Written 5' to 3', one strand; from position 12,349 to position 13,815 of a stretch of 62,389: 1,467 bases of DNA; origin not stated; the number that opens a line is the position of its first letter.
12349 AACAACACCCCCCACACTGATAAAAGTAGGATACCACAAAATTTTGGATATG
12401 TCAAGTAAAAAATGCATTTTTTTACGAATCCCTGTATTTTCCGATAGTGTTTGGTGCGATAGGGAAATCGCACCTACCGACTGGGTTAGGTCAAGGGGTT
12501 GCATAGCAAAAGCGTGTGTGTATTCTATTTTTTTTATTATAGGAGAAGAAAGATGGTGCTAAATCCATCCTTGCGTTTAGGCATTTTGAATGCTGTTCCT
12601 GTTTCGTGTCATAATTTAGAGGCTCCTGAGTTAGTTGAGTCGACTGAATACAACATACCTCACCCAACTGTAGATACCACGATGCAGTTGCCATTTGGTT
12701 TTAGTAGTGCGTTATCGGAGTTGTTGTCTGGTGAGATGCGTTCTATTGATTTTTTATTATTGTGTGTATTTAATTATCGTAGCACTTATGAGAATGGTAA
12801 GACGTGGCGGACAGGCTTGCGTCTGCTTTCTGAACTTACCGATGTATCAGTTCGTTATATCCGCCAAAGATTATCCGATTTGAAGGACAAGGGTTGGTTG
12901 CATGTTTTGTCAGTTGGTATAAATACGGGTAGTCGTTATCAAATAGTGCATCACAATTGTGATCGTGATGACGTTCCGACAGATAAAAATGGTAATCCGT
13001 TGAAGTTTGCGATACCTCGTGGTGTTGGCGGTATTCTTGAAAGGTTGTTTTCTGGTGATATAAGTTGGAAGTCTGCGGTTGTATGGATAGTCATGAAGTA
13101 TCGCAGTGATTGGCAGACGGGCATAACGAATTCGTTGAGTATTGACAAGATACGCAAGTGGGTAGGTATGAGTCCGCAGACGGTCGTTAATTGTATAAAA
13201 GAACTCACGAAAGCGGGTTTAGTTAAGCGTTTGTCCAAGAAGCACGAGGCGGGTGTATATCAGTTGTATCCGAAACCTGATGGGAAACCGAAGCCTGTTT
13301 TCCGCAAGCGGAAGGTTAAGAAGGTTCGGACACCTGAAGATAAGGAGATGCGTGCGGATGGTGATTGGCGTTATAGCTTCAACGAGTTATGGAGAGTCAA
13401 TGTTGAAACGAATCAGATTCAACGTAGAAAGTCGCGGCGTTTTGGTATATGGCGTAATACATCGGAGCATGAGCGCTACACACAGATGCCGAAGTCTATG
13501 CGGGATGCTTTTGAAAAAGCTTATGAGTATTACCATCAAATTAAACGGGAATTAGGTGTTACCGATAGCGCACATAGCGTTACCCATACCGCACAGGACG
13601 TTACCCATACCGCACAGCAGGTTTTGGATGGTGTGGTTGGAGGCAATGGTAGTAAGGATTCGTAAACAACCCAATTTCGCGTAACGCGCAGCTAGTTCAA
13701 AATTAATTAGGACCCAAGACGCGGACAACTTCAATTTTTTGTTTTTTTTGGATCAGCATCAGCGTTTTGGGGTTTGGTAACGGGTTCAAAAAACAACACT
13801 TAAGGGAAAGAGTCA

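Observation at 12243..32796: Two inward-facing 1.6-kb inverted repeats, each a complete rep-like gene with its control region, bracket a 17-kb cargo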

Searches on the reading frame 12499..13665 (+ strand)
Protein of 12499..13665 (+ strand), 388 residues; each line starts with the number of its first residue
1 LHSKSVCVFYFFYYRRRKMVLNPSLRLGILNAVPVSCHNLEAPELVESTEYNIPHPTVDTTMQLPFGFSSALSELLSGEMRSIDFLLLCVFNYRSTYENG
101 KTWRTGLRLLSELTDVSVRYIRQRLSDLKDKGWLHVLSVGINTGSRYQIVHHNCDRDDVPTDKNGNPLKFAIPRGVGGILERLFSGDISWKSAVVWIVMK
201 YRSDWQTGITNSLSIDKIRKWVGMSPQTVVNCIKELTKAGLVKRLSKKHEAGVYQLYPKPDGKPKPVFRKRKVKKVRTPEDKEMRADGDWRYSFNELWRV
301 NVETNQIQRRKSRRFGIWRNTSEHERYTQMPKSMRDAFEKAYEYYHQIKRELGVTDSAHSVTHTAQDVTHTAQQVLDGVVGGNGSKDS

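Call 5: search_protein_families(library=pfam, proteins=[window:12499-13665:+], max_evalue=0.01)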
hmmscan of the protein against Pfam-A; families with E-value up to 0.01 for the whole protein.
window:12499-13665:+ (388 aa): 8 families
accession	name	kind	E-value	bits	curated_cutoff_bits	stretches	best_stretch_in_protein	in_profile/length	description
PF13730.12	HTH_36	-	3.2e-06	27.3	25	0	210-242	24-55/55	Helix-turn-helix domain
PF13412.12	HTH_24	-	4e-05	23.5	21.9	0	222-243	27-48/48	Winged helix-turn-helix DNA-binding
PF08279.18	HTH_11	-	0.00017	21.8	25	0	213-240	16-43/55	HTH domain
PF12802.13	MarR_2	-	0.0012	19.4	27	0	219-245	27-54/61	MarR family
PF02082.26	Rrf2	-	0.0015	19.1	30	0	211-243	22-54/132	Iron-dependent Transcriptional regulator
PF13545.12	HTH_Crp_2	-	0.0015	18.9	27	0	209-244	19-55/70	Crp-like helix-turn-helix domain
PF01047.28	MarR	-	0.0036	17.6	24.6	1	212-247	17-52/59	MarR family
PF00392.27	GntR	-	0.0074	16.4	27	0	213-247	24-59/64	Bacterial regulatory proteins, gntR family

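Call 6: search_protein_families(library=phrogs, proteins=[window:12499-13665:+], max_evalue=0.001)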
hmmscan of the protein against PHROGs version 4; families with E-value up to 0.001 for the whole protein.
window:12499-13665:+ (388 aa): 9 families
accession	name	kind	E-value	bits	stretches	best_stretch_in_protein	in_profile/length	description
phrog_678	-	DNA, RNA and nucleotide metabolism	5.6e-08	33.7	1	211-264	84-128/346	replication initiation O-like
phrog_186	-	DNA, RNA and nucleotide metabolism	5.8e-08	33.8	0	212-276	62-134/308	DnaD-like helicase loader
phrog_18020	-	DNA, RNA and nucleotide metabolism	2.9e-06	28.2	1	210-327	51-156/248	replication initiation O-like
phrog_2440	-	transcription regulation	1.2e-05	26.2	0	212-256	43-87/126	transcriptional regulator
phrog_270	-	DNA, RNA and nucleotide metabolism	5.8e-05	23.6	0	189-266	46-125/383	replication initiation protein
phrog_21732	-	unknown function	6.4e-05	23.4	1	189-254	24-89/360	-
phrog_8102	-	DNA, RNA and nucleotide metabolism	0.00018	21.7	0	196-271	40-113/337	replication initiation protein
phrog_22534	-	unknown function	0.00033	21.6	1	210-250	42-82/111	-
phrog_391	-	DNA, RNA and nucleotide metabolism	0.00035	21.3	0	212-280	37-113/298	replication initiation O-like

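Call 8: search_dna_similar(query=window:12499-13665:+, collection=plasmids, mode=protein, max_evalue=0.001)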
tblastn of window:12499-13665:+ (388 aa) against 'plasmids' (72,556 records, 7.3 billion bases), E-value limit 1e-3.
No match.

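Call 9: search_dna_similar(query=window:12499-13665:+, collection=phages, mode=protein, max_evalue=0.001)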
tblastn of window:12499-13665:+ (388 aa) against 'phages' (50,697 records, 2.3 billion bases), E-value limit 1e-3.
No match.
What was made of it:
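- Tried and rejected: tblastn of Rep against PLSDB plasmids and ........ phages gave no match (calls 8, 9).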

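Call 12: find_homologous_proteins(query=window:12553-13665:+, max_evalue=0.001)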
Query window:12553-13665:+ (370 aa): 50 proteins with E <= 0.001 among 2591 candidates.
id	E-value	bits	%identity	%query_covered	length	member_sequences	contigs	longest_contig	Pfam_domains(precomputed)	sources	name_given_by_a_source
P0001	1.4e-239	812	95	100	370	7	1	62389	PF13730.13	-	-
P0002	6.8e-198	675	78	100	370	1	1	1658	PF08279.19,PF13730.13,PF08220.19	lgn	-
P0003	2.8e-183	627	71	99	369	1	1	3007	PF13730.13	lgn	-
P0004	3.9e-167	574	66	99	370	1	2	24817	PF02082.27,PF13730.13,PF00392.28,PF13545.13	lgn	-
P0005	1.6e-166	572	66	97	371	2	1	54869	PF13730.13,PF13545.13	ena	-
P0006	9.6e-165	566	65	99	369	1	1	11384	PF01047.29,PF13412.13,PF25212.3,PF02082.27,PF13730.13,PF13551.13,PF13338.13,PF12802.14,PF00392.28,PF13545.13,PF07848.19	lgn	-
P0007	4.7e-163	561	66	98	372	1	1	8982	PF13730.13,PF13545.13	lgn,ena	-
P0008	1.6e-138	480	60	96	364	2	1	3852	-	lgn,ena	-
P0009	8.0e-138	478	58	98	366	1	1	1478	-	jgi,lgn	-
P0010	1.3e-134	467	56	100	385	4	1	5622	PF13730.13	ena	-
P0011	3.9e-133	462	57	98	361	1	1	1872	PF13412.13,PF13730.13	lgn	-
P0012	4.5e-133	462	57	97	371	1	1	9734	PF13730.13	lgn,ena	-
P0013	5.1e-133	462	57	94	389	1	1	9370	PF13730.13,PF13545.13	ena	-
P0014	1.6e-132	460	56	100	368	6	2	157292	PF13730.13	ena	-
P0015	2.3e-132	460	56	99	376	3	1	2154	PF13730.13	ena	-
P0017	6.1e-130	452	58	96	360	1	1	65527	PF13412.13,PF13730.13,PF13545.13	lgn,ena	-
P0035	1.5e-106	375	64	69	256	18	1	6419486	PF13730.13,PF13545.13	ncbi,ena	-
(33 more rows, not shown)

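Call 13: find_encoding_contigs(protein=P0035, flank=10000, max_places=3)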
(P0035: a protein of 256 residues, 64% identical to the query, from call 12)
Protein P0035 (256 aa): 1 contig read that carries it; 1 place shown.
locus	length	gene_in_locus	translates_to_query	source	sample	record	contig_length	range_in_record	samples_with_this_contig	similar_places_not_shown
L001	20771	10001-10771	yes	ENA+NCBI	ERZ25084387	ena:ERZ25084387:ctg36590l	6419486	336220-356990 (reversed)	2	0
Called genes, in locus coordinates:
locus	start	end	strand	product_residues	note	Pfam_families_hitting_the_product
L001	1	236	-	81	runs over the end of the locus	-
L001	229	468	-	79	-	-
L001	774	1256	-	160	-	-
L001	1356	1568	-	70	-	-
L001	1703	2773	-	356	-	PF01408:GFO_IDH_MocA (weak), PF02894:GFO_IDH_MocA_C (faint)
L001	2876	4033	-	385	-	PF14100:DUF6807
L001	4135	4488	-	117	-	PF01740:STAS, PF13466:STAS_2 (weak)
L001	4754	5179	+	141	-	PF01710:HTH_Tnp_IS630, PF13518:HTH_28 (faint)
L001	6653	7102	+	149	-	-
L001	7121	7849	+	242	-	-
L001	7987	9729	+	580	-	-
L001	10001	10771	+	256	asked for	PF13730:HTH_36 (faint), PF13545:HTH_Crp_2 (faint)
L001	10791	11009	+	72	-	-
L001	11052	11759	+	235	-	-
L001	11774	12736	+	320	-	-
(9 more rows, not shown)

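Call 14: find_encoding_contigs(protein=P0004, flank=10000, max_places=3)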
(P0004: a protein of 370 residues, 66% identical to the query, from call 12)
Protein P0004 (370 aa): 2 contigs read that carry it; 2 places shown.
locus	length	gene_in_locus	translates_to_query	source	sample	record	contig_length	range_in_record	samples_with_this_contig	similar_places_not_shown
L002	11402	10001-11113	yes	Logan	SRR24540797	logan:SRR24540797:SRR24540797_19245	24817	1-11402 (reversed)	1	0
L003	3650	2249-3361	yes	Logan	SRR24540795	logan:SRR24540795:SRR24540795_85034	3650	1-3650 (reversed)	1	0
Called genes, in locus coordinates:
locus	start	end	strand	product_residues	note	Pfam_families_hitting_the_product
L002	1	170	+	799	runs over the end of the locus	PF02516:STT3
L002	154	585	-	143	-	-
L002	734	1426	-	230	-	-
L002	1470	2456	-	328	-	-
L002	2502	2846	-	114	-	PF01740:STAS, PF13466:STAS_2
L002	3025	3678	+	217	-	PF08281:Sigma70_r4_2, PF04545:Sigma70_r4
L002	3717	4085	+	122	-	-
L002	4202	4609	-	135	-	-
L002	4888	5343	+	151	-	-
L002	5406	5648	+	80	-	-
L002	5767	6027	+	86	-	-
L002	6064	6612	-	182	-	-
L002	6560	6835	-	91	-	-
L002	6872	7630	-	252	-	-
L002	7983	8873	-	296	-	-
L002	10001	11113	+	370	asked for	PF02082:Rrf2 (faint), PF13730:HTH_36 (faint), PF13545:HTH_Crp_2 (faint), PF00392:GntR (faint)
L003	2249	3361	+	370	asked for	PF02082:Rrf2 (faint), PF13730:HTH_36 (faint), PF13545:HTH_Crp_2 (faint), PF00392:GntR (faint)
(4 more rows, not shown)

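Call 15: find_encoding_contigs(protein=P0005, flank=10000, max_places=3)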
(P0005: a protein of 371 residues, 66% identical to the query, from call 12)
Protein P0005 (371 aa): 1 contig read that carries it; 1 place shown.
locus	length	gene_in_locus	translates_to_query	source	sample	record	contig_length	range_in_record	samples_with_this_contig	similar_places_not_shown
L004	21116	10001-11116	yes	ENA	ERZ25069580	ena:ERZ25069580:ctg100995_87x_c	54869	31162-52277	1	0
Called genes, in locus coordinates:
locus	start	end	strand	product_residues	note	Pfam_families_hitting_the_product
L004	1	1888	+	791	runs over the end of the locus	-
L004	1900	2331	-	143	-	-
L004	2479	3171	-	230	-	-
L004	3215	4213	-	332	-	-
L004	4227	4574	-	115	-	PF01740:STAS, PF13466:STAS_2 (weak)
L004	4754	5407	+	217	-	PF08281:Sigma70_r4_2, PF04545:Sigma70_r4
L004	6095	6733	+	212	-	-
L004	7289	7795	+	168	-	-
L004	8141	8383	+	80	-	-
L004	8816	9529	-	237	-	-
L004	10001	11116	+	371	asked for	PF13545:HTH_Crp_2 (faint), PF13730:HTH_36 (faint)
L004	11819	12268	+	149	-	-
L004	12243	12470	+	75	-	-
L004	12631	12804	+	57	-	-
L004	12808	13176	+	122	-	-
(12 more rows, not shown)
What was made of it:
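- A 66%-identical homolog lies on a 54.9-kb contig named circular at 87x (call 15).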

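Call 16: find_encoding_contigs(protein=P0001, flank=2000, max_places=5)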
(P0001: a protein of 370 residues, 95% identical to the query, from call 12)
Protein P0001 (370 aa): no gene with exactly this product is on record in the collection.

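Call 17: find_encoding_contigs(protein=P0014, flank=10000, max_places=3)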
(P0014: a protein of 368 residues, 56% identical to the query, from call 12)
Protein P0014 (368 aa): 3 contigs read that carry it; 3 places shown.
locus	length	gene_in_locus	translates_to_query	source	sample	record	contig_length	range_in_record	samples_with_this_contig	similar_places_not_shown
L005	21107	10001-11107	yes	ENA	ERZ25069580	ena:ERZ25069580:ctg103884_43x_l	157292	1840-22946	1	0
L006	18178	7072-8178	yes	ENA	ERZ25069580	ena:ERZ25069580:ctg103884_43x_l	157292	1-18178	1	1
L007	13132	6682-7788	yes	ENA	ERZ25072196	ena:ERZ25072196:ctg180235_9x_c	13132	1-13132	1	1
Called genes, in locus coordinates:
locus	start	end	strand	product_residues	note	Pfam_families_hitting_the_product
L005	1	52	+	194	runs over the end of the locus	-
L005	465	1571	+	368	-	PF13730:HTH_36 (faint)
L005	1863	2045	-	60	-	-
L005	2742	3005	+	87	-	-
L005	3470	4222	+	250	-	-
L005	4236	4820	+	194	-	-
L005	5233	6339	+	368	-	PF13730:HTH_36 (faint)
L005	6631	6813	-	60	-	-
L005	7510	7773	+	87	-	-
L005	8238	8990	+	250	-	-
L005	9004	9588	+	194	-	-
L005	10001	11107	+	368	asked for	PF13730:HTH_36 (faint)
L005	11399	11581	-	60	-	-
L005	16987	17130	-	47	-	-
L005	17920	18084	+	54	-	-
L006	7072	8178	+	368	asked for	PF13730:HTH_36 (faint)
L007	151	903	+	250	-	-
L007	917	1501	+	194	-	-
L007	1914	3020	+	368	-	PF13730:HTH_36 (faint)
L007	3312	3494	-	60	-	-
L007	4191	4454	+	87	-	-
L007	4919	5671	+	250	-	-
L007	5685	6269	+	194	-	-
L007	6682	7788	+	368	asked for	PF13730:HTH_36 (faint)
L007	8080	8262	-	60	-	-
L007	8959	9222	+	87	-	-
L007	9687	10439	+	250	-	-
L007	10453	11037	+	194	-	-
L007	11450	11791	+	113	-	-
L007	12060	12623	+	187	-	-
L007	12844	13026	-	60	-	-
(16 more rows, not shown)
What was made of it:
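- Tandem copies of a small Rep plasmid sit at the end of a 157-kb linear contig (call 17).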

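Call 18: find_encoding_contigs(protein=P0017, flank=10000, max_places=3)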
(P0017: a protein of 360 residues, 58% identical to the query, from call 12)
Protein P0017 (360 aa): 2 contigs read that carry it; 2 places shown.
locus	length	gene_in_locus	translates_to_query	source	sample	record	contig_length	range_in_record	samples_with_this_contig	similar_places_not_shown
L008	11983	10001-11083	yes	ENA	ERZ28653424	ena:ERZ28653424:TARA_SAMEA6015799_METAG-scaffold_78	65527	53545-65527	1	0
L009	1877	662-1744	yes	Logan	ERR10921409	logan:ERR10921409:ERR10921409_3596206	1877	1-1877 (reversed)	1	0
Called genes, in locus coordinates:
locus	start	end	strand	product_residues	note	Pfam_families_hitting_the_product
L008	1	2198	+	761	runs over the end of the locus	-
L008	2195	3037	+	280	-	-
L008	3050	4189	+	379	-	-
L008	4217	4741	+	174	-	-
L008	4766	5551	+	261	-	PF01522:Polysacc_deac_1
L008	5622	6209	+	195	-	PF00565:SNase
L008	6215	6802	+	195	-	-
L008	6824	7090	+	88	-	-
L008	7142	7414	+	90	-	-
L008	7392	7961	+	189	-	-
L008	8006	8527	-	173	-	-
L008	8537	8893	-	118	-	-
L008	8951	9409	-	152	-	-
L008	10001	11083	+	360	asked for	PF13545:HTH_Crp_2 (faint), PF13730:HTH_36 (faint), PF13412:HTH_24 (faint)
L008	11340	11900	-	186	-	-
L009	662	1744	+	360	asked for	PF13545:HTH_Crp_2 (faint), PF13730:HTH_36 (faint), PF13412:HTH_24 (faint)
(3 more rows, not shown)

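Call 34: find_related_loci(query=A1, collection=genome_contigs, flank=10000)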
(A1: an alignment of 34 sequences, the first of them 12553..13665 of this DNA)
Query A1 (370 aa) in genome_contigs; peptide patterns used: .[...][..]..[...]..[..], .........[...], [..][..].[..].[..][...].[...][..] (x = any residue, [..] = any of these).
379 stretches matched a pattern; 17 encode a relative of the query (tblastn E <= 1e-3); 15 distinct loci.
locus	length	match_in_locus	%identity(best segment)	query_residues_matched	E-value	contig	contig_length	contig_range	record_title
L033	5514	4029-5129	55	6-368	4e-132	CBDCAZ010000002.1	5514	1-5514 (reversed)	MAG: Candidatus Poribacteria bacterium isolate 1d27aecb-7b08-4092-90e4-ddfc7d8e693b genome assembly, contig: contig_2, w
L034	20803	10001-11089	54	10-368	2e-129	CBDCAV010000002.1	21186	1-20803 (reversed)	MAG: Candidatus Poribacteria bacterium isolate 04a31957-9a65-48c7-867d-416cbb8de8da genome assembly, contig: contig_2, w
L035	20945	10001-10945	41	7-321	4e-73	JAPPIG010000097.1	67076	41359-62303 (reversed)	MAG: Candidatus Poribacteria bacterium isolate RHO2_bin_17 NODE_702_length_67076_cov_151.839498, whole genome shotgun se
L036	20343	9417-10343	40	4-323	2e-69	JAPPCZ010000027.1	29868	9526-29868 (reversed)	MAG: Candidatus Poribacteria bacterium isolate IRC4_bin_14 NODE_1178_length_29868_cov_130.152, whole genome shotgun sequ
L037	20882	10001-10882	43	21-321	2e-69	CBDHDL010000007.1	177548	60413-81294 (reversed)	MAG: Candidatus Poribacteria bacterium isolate 20da9595-a677-4a4b-9313-254fbc54331e genome assembly, contig: contig_7, w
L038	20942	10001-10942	38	41-355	5e-69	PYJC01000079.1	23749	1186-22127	MAG: Candidatus Poribacteria bacterium isolate PCPOR1 Ga0206387_1079, whole genome shotgun sequence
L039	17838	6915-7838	40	25-330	7e-69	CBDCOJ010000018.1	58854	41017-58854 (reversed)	MAG: Candidatus Poribacteria bacterium isolate dbd3b75f-bfae-4d18-bb17-8f704a16f2b4 genome assembly, contig: contig_18,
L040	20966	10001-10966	39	8-330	1e-68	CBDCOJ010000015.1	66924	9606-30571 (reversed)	MAG: Candidatus Poribacteria bacterium isolate dbd3b75f-bfae-4d18-bb17-8f704a16f2b4 genome assembly, contig: contig_15,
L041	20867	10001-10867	41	26-321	3e-68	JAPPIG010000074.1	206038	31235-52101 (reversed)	MAG: Candidatus Poribacteria bacterium isolate RHO2_bin_17 NODE_81_length_206038_cov_86.628401, whole genome shotgun seq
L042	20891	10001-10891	40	20-323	4e-68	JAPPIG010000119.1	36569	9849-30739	MAG: Candidatus Poribacteria bacterium isolate RHO2_bin_17 NODE_1700_length_36569_cov_248.457605, whole genome shotgun s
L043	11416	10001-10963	40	37-356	2e-67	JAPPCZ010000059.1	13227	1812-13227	MAG: Candidatus Poribacteria bacterium isolate IRC4_bin_14 NODE_2578_length_13227_cov_45.6011, whole genome shotgun sequ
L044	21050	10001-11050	40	42-356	3e-67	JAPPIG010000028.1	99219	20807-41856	MAG: Candidatus Poribacteria bacterium isolate RHO2_bin_17 NODE_356_length_99219_cov_79.775302, whole genome shotgun seq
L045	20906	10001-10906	41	10-321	3e-70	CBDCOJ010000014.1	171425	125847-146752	MAG: Candidatus Poribacteria bacterium isolate dbd3b75f-bfae-4d18-bb17-8f704a16f2b4 genome assembly, contig: contig_14,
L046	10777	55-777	34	72-318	3e-36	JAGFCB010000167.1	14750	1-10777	MAG: Candidatus Poribacteria bacterium isolate SB0101 contig_3718, whole genome shotgun sequence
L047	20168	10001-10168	46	274-330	1e-7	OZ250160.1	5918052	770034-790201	MAG: Candidatus Poribacteria bacterium isolate 8ae7ebc5-6e71-4186-9c0c-d873ebd224b0 genome assembly, chromosome: 1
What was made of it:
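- The protein family was found only in Candidatus Poribacteria MAGs (call 34). Truncated Rep genes occur in Poribacteria chromosomes of 6.4 and 5.9 Mb (calls 13, 34).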

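Call 43: search_solved_structures(query=A1, max_evalue=1)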
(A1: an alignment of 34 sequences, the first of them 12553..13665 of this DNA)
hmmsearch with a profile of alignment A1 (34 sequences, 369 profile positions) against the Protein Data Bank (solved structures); distinct sequences matched with E-value up to 1: 11.
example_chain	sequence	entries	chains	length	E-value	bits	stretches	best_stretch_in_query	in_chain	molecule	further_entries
6j0e_A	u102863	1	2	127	0.00028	23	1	179-226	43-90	Arsenic responsive repressor ArsR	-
2d1h_A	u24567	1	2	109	0.056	15.4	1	192-229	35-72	109aa long hypothetical transcriptional regulator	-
1hw1_A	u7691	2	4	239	0.059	15.3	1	88-119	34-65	FATTY ACID METABOLISM REGULATOR PROTEIN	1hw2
1e2x_A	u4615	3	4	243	0.062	15.3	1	88-119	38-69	FATTY ACID METABOLISM REGULATOR PROTEIN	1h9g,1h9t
1uly_A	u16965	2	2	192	0.09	14.7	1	192-224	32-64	hypothetical protein PH1932 | hypothetical transcription regulator protein, PH1932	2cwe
2jt1_A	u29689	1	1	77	0.11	14.4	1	63-134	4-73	PefI protein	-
3tul_A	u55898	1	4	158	0.19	13.7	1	295-361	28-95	Cell invasion protein sipB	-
4p9u_E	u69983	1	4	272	0.79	11.6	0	88-120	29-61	Fatty acid metabolism regulator protein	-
8y3z_A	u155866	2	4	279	0.81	11.6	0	88-120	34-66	Fatty acid metabolism regulator protein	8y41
4p96_A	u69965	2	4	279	0.82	11.6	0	88-120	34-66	Fatty acid metabolism regulator protein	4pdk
5dv5_A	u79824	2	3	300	0.82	11.6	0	88-120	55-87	GntR family transcriptional regulator | Fatty acid metabolism regulator protein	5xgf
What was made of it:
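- On Iteron-type plasmid replication initiator: The profile matches wHTH proteins at positions 88-120 and 179-229 (call 43).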

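Call 46: list_cluster_members(proteins=[P0001])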
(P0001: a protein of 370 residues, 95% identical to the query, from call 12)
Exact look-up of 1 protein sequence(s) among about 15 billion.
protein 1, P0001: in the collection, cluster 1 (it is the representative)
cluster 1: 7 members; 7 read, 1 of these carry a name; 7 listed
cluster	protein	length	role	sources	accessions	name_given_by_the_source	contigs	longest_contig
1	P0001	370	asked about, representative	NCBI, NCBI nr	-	-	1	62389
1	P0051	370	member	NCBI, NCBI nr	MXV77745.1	hypothetical protein F4001_05260 [Candidatus Poribacteria bacterium] | hypothetical protein [Candidatus Poribacteria bacterium]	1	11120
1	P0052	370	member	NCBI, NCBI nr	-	-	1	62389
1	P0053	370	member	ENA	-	-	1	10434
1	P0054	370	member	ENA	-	-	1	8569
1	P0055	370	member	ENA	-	-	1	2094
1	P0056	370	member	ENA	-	-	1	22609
